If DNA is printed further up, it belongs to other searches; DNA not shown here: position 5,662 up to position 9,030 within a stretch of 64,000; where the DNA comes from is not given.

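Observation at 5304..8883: IS-bounded two-gene module: a NUDIX hydrolase divergent from a 1,023-aa protein with two cNMP-binding domains and a nucleoside-phosphorylase-like domain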

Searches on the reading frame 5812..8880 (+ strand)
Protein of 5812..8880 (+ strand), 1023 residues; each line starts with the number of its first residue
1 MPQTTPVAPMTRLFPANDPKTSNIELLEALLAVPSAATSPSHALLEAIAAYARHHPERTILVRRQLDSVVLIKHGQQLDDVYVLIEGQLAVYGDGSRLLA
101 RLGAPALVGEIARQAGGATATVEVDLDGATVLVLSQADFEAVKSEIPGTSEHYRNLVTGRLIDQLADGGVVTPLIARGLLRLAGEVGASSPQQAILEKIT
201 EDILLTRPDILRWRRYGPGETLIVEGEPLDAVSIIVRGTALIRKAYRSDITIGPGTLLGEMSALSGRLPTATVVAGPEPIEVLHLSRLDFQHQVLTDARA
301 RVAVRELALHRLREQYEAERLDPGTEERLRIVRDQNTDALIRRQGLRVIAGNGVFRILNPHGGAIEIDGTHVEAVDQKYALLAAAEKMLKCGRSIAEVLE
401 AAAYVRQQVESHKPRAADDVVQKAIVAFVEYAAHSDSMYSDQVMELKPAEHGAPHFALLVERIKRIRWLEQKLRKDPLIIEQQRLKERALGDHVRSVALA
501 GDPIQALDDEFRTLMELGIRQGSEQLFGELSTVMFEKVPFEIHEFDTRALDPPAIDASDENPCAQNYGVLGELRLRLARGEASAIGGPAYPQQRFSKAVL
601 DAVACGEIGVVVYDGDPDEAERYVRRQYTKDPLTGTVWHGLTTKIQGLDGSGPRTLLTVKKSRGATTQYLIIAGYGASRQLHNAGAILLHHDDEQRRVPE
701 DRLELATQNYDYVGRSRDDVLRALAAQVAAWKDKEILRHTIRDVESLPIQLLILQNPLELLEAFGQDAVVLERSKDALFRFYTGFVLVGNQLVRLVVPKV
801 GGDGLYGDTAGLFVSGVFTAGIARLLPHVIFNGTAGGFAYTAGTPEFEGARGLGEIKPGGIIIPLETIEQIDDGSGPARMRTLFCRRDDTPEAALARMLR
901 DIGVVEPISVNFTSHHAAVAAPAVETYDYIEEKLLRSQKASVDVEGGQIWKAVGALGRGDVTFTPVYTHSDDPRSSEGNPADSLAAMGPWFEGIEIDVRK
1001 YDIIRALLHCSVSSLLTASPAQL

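Call 6: search_protein_families(library=pfam, proteins=[window:5812-8880:+], max_evalue=0.1)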
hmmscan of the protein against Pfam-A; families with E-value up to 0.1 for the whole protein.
window:5812-8880:+ (1023 aa): 2 families
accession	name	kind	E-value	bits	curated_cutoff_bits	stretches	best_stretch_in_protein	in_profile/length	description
PF00027.35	cNMP_binding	-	6.9e-20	71.3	27.5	2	214-292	2-84/89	Cyclic nucleotide-binding domain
PF06805.18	Lambda_tail_I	-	0.09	13.6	23.8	0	710-748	21-59/83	Bacteriophage lambda tail assembly protein I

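Call 7: search_protein_families(library=padloc, proteins=[window:5812-8880:+], max_evalue=0.1)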
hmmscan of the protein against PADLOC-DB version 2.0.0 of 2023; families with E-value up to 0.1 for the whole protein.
window:5812-8880:+ (1023 aa): 5 families
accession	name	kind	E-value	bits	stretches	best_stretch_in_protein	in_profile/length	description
PDLC02371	PycTIR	-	2e-14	51.7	2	69-161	46-138/288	-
PDLC00731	Effector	-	4.2e-11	40.4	2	68-160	48-140/306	TIR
PDLC00730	Effector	-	5.7e-08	30.3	2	71-166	67-163/299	TIR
PDLC00732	Effector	-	4.1e-05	20.7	1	68-147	44-123/301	TIR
PDLC00734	PycC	-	5e-05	20.6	1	211-294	33-119/374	Pycsar cyclase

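Call 8: search_protein_families(library=ncbifam, proteins=[window:5812-8880:+], max_evalue=0.1)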
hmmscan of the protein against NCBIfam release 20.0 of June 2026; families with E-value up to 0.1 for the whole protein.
window:5812-8880:+ (1023 aa): 4 families
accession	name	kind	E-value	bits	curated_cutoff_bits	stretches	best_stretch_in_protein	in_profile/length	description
TIGR03896.1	cyc_nuc_ocin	subfamily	9.6e-07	28.5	161.05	1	219-297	169-251/317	bacteriocin-type transport-associated protein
NF058543.1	ActPatMycb56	equivalog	0.0054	15.6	460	0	206-275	14-87/317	acetyltransferase Pat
NF045989.1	TransRegFnrLRhodb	equivalog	0.055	12.7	300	1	193-245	18-70/245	transcriptional regulator FnrL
NF033551.1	transpos_IS1182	equivalog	0.067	12.1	270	1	362-422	136-198/488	IS1182 family transposase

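Call 9: search_solved_structures(query=window:5812-8880:+, max_evalue=1)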
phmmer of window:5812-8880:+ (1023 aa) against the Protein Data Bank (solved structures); distinct sequences matched with E-value up to 1: 46.
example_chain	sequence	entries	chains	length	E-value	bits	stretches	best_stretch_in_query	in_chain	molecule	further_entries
3clp_A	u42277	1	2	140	3.3e-06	28.7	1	196-311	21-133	Mll3241 protein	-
1vp6_A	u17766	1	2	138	4.1e-06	28.3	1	196-311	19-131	Cyclic-nucleotide binding domain of mesorhizobium loti CNG potassium channel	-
3cl1_A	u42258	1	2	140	4.2e-06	28.3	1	196-311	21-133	Mll3241 protein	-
2k0g_A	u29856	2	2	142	4.4e-06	28.2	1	196-311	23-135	Mll3241 protein | Cyclic nucleotide-gated potassium channel mll3241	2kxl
4x6r_B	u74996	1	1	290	6.5e-06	27.7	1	193-292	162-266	cAMP-dependent protein kinase type I-alpha regulatory subunit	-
2qcs_B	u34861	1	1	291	6.6e-06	27.7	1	194-292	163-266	cAMP-dependent protein kinase type I-alpha regulatory subunit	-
3co2_A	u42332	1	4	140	7.3e-06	27.5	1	196-311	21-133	Mlotik1 ion channel protein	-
4muv_A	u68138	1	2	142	7.5e-06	27.5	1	196-311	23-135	Cyclic nucleotide-gated potassium channel mll3241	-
5jr7_B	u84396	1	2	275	7.8e-06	27.4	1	194-291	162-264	cAMP-dependent protein kinase type I-alpha regulatory subunit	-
1ne4_A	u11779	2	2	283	7.9e-06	27.4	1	193-292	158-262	cAMP-dependent protein kinase type I-alpha regulatory chain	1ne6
5kjy_A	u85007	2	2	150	8.1e-06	27.4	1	194-292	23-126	cAMP-dependent protein kinase type I-alpha regulatory subunit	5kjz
1rgs_A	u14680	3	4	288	8.3e-06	27.3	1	193-292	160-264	CAMP DEPENDENT PROTEIN KINASE | cAMP-dependent protein kinase type I-alpha regulatory chain | cAMP-dependent protein kinase type I-alpha regulatory subunit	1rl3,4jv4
1u12_A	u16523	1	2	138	8.7e-06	27.3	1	196-298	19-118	cyclic nucleotide binding domain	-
7lz4_A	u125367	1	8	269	1.4e-05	26.6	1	194-292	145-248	cAMP-dependent protein kinase type I-alpha regulatory subunit, N-terminally processed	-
4din_B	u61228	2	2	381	1.4e-05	26.6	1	194-292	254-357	cAMP-dependent protein kinase type I-beta regulatory subunit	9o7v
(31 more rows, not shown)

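Call 10: find_homologous_proteins(query=window:5812-8880:+)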
Query window:5812-8880:+ (1023 aa): 2 proteins with E <= 0.001 among 8000 candidates.
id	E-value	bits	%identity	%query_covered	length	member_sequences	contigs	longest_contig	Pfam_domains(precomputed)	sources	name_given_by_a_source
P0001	0.0e+0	2267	100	100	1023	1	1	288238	PF00027.36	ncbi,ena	-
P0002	1.3e-295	1002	53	97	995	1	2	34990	PF00027.36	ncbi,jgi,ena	-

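Call 12: find_encoding_contigs(protein=P0002, flank=10000)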
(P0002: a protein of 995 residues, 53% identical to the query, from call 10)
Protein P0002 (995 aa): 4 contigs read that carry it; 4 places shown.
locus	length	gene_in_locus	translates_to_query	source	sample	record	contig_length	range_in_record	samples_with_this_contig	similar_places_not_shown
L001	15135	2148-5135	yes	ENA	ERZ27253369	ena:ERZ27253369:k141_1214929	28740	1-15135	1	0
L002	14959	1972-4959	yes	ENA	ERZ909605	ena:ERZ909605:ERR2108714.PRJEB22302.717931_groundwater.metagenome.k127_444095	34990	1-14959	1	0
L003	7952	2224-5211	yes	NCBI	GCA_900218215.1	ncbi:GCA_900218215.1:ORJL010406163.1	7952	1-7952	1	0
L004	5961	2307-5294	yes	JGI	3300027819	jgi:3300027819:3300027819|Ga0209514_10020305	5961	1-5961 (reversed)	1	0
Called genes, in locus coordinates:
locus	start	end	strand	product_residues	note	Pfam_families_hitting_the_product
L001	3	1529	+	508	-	?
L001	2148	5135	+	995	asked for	PF00027:cNMP_binding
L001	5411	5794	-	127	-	-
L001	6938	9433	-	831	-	PF12704:MacB_PCD, PF02687:FtsX, PF12704:MacB_PCD, PF02687:FtsX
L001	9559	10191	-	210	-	PF11138:DUF2911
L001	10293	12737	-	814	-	-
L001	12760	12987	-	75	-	-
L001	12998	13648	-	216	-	PF01625:PMSR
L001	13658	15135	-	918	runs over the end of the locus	PF00069:Pkinase, PF07714:PK_Tyr_Ser-Thr, PF26550:Tricorn_2nd, PF07676:PD40, PF26549:Tricorn_N, PF26549:Tricorn_N, PF26549:Tricorn_N, PF26550:Tricorn_2nd, +9 more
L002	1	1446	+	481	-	?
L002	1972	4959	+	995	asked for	PF00027:cNMP_binding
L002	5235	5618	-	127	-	-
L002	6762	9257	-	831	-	PF12704:MacB_PCD, PF02687:FtsX, PF12704:MacB_PCD, PF02687:FtsX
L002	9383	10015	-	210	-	PF11138:DUF2911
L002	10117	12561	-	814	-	-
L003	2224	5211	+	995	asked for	PF00027:cNMP_binding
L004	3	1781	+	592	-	?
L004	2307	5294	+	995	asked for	PF00027:cNMP_binding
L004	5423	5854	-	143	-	-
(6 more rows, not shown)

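Call 13: find_encoding_contigs(protein=P0001, flank=10000)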
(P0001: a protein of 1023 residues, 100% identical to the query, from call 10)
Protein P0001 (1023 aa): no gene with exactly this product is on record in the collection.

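Call 21: search_protein_families(library=pfam, proteins=[L004:3-1781:+, L001:5411-5794:-, L004:5423-5854:-, L001:10293-12737:-], max_evalue=0.01)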
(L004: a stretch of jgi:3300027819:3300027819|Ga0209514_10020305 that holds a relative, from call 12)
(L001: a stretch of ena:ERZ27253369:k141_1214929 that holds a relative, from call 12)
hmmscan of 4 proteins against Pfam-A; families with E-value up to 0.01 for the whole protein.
L004:3-1781:+ (592 aa): 10 families
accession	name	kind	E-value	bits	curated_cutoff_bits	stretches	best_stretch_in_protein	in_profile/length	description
PF05345.18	He_PIG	-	1.4e-72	240.6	24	4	223-310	1-95/96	Putative Ig domain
PF17963.7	Big_9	-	4.8e-35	120.8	23.6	4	221-307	1-89/89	Bacterial Ig domain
PF18911.6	PKD_4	-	9.2e-19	67.7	27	2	128-213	1-81/85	PKD domain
PF17803.7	Cadherin_4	-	4.7e-16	59.5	25.1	3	30-103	3-69/71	Bacterial cadherin-like domain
PF00801.26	PKD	-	1.7e-14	54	23.5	2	228-301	5-74/80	PKD domain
PF17892.7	Cadherin_5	-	1e-11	44.9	26.5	2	127-212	1-94/98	Cadherin-like domain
PF24908.1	Ig_SIBA-E_2nd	-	1.4e-07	32.1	27.8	0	160-205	36-78/117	Integrin beta-like protein A-E, second Ig-like domain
PF23673.1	DUF7154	-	0.0002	22.2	27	0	190-228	24-61/108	Domain of unknown function (DUF7154)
PF04686.18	SsgA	-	0.0035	17.7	25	0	4-34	4-31/98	Streptomyces sporulation and cell division protein, SsgA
PF21027.3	Sde0182_C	-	0.0085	17.1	27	0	60-74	6-20/83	Cellulose-binding protein Sde0182, C-terminal domain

L001:5411-5794:- (127 aa): 1 family
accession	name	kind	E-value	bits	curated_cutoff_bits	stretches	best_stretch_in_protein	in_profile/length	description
PF18565.7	Glyco_hydro2_C5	-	0.00027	21.2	32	1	79-113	68-102/103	Glycoside hydrolase family 2 C-terminal domain 5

L004:5423-5854:- (143 aa): 0 families

L001:10293-12737:- (814 aa): 4 families
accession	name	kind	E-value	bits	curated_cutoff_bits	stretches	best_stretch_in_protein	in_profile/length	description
PF08482.15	HrpB_C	-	7.6e-42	143.2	25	1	690-799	24-133/133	ATP-dependent helicase C-terminal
PF00271.37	Helicase_C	-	2.2e-10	41.2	23.5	1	197-313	12-109/110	Helicase conserved C-terminal domain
PF00270.35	DEAD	-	2.2e-08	34.4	26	1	13-155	7-161/167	DEAD/DEAH box helicase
PF13245.12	AAA_19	-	0.0085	16.7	25.1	0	14-135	5-111/134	AAA domain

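Call 25: search_protein_families(library=pfam, alignment_id=A2, max_evalue=0.001)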
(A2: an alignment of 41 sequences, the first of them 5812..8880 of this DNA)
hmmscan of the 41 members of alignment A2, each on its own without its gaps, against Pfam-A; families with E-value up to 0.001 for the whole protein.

A. member 1, window:5812-8880:+ (1023 aa): 1 family
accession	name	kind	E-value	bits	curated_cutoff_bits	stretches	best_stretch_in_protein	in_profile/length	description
PF00027.35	cNMP_binding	-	6.9e-20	71.3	27.5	2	214-292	2-84/89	Cyclic nucleotide-binding domain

B. families by the number of members that match (of 41 scanned): 3 families
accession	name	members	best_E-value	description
PF00027.35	cNMP_binding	7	8.1e-31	Cyclic nucleotide-binding domain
PF01048.26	PNP_UDP_1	2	5.5e-08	Phosphorylase superfamily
PF01608.23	I_LWEQ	1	0.00025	I/LWEQ domain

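Call 41: predict_structure(alignment_id=A3)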
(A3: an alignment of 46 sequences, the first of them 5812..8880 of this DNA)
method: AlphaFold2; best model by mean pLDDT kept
length: 1023 residues; sequences in the alignment: 46
mean_pLDDT: 92.4   pTM: 0.87
mean pLDDT of the five models: 92.4, 91.4, 91.3, 88.7, 88.3
residues with pLDDT >= 90: 891; 70-90: 88; 50-70: 21; < 50: 23
segments of 3 or more residues with pLDDT < 50: 1-11, 550-559
pLDDT, mean of each block of 10 residues (from residue 1): 40 62 89 82 94 92 94 95 95 89 93 93 94 95 93 93 90 93 79 93 90 97 96 97 87 95 93 97 96 94 94 87 95 97 96 96 94 95 97 96 98 92 98 95 92 93 95 92 76 92 95 94 94 94 73 47 91 97 96 97 98 97 95 93 94 94 90 97 98 97 96 98 97 96 96 97 96 96 97 98 96 98 97 97 96 95 98 96 85 95 94 98 97 97 98 96 97 94 92 87 97 82 50
secondary structure, 60 per line:
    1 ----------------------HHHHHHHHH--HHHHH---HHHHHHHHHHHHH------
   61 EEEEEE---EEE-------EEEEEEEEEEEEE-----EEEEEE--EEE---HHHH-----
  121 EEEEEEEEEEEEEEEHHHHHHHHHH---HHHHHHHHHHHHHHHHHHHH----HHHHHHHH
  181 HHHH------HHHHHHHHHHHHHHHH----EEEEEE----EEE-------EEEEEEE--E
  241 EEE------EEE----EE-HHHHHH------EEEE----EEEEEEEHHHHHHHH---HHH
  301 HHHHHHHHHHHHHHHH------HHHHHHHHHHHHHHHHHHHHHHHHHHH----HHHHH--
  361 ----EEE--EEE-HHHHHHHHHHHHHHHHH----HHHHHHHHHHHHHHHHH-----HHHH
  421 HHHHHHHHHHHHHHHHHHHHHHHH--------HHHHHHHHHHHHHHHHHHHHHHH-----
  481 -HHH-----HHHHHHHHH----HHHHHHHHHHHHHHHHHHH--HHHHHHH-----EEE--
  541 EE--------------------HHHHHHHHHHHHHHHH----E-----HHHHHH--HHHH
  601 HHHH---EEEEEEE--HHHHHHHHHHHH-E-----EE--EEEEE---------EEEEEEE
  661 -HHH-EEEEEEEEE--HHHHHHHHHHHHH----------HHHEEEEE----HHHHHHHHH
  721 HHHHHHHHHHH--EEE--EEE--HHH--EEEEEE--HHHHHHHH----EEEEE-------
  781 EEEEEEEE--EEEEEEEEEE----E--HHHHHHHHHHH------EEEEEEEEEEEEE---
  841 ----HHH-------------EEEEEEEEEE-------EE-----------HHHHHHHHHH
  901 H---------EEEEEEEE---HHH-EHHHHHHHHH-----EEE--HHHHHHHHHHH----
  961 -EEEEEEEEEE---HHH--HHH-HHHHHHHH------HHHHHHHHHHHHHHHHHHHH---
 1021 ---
elements in order (helices of 4 or more, strands of 3 or more residues): H23-31 H34-38 H42-54 E61-66 E70-72 E80-92 E98-103 E106-108 H112-115 E121-135 H136-145 H149-168 H173-184 H191-206 E211-216 E221-223 E231-237 E240-243 E250-252 H260-265 E272-275 E280-286 H287-294 H298-316 H323-349 H354-358 E365-367 E370-372 H374-390 H395-411 H417-444 H453-475 H490-498 H503-521 H524-530 E536-538 H563-578 H589-594 H597-604 E608-614 H617-628 E640-644 E654-660 E666-674 H677-689 E703-707 H712-731 E734-736 E739-741 E749-754 H757-764 E769-773 E781-788 E791-800 H808-818 E825-837 E861-870 H891-901 E911-918 H927-935 E941-943 H946-956 E962-971 H984-991 H998-1017

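Call 43: fold_search(model_id=the predicted structure, library=pdb)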
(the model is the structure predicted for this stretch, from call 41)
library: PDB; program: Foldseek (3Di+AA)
matches with E <= 10: 1300; with E <= 0.001: 626
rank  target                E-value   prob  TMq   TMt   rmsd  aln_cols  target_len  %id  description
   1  4z07_C                1.9e-12  1.00  0.10  0.35  16.7       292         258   18  Co-crystal structure of the tandem CNB (CNB-A/B) domains of human PKG I beta with cGMP (released 2016-04-13)
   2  1rl3_B                2.3e-12  1.00  0.10  0.36  14.2       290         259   20  Crystal structure of cAMP-free R1a subunit of PKA (released 2004-07-06)
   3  5j3u                  2.7e-12  1.00  0.11  0.36  13.3       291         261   18  Co-crystal structure of the regulatory domain of Toxoplasma gondii PKA with cAMP (released 2016-04-20)
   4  4z07_A                3.7e-12  1.00  0.10  0.35  16.2       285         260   19  Co-crystal structure of the tandem CNB (CNB-A/B) domains of human PKG I beta with cGMP (released 2016-04-13)
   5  5kbf_A                5.2e-12  1.00  0.11  0.33  14.6       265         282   21  cAMP bound PfPKA-R (141-441) (released 2016-10-12)
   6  2qcs_B                6.7e-12  1.00  0.11  0.30  13.2       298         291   19  A complex structure between the Catalytic and Regulatory subunit of Protein Kinase A that represents the inhibited sta (released 2007-11-06)
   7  7lz4_A                7.0e-12  1.00  0.10  0.33  14.9       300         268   20  Crystal structure of A211D mutant of Protein Kinase A RIa subunit, a Carney Complex mutation (released 2021-05-26)
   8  1ne4                  7.7e-12  1.00  0.10  0.36  14.7       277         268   22  Crystal Structure of Rp-cAMP Binding R1a Subunit of cAMP-dependent Protein Kinase (released 2004-01-13)
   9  9fqr_Xk               8.5e-12  1.00  0.11  0.34  12.3       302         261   18  96-nm repeat of axonemal doublet microtubules from bovine sperm (released 2025-03-26)
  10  3of1                  1.2e-11  1.00  0.12  0.45  12.6       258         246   21  Crystal Structure of Bcy1, the Yeast Regulatory Subunit of PKA (released 2010-12-01)
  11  6hyq_C                1.2e-11  1.00  0.10  0.32  15.8       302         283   19  Regulatory subunit of a cAMP-independent protein kinase A from Trypanosoma cruzi bound to guanosine (released 2019-11-13)
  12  4x6r_B                1.4e-11  1.00  0.11  0.30  12.0       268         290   20  An Isoform-specific Myristylation Switch Targets RIIb PKA Holoenzymes to Membranes (released 2015-07-22)
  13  6byr_B                1.6e-11  1.00  0.11  0.30  13.1       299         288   19  Structures of the PKA RI alpha holoenzyme with the FLHCC driver J-PKAc alpha or native PKAc alpha (released 2019-04-03)
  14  1cx4                  1.7e-11  1.00  0.11  0.37  14.6       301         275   13  CRYSTAL STRUCTURE OF A DELETION MUTANT OF THE TYPE II BETA REGULATORY SUBUNIT OF CAMP-DEPENDENT PROTEIN KINASE (released 2001-03-07)
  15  6rsx                  1.7e-11  1.00  0.11  0.38  15.1       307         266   18  Regulatory Subunit of cAMP-dependant Protein Kinase A from Euglena gracilis at 1.6 A resolution (released 2020-10-28)
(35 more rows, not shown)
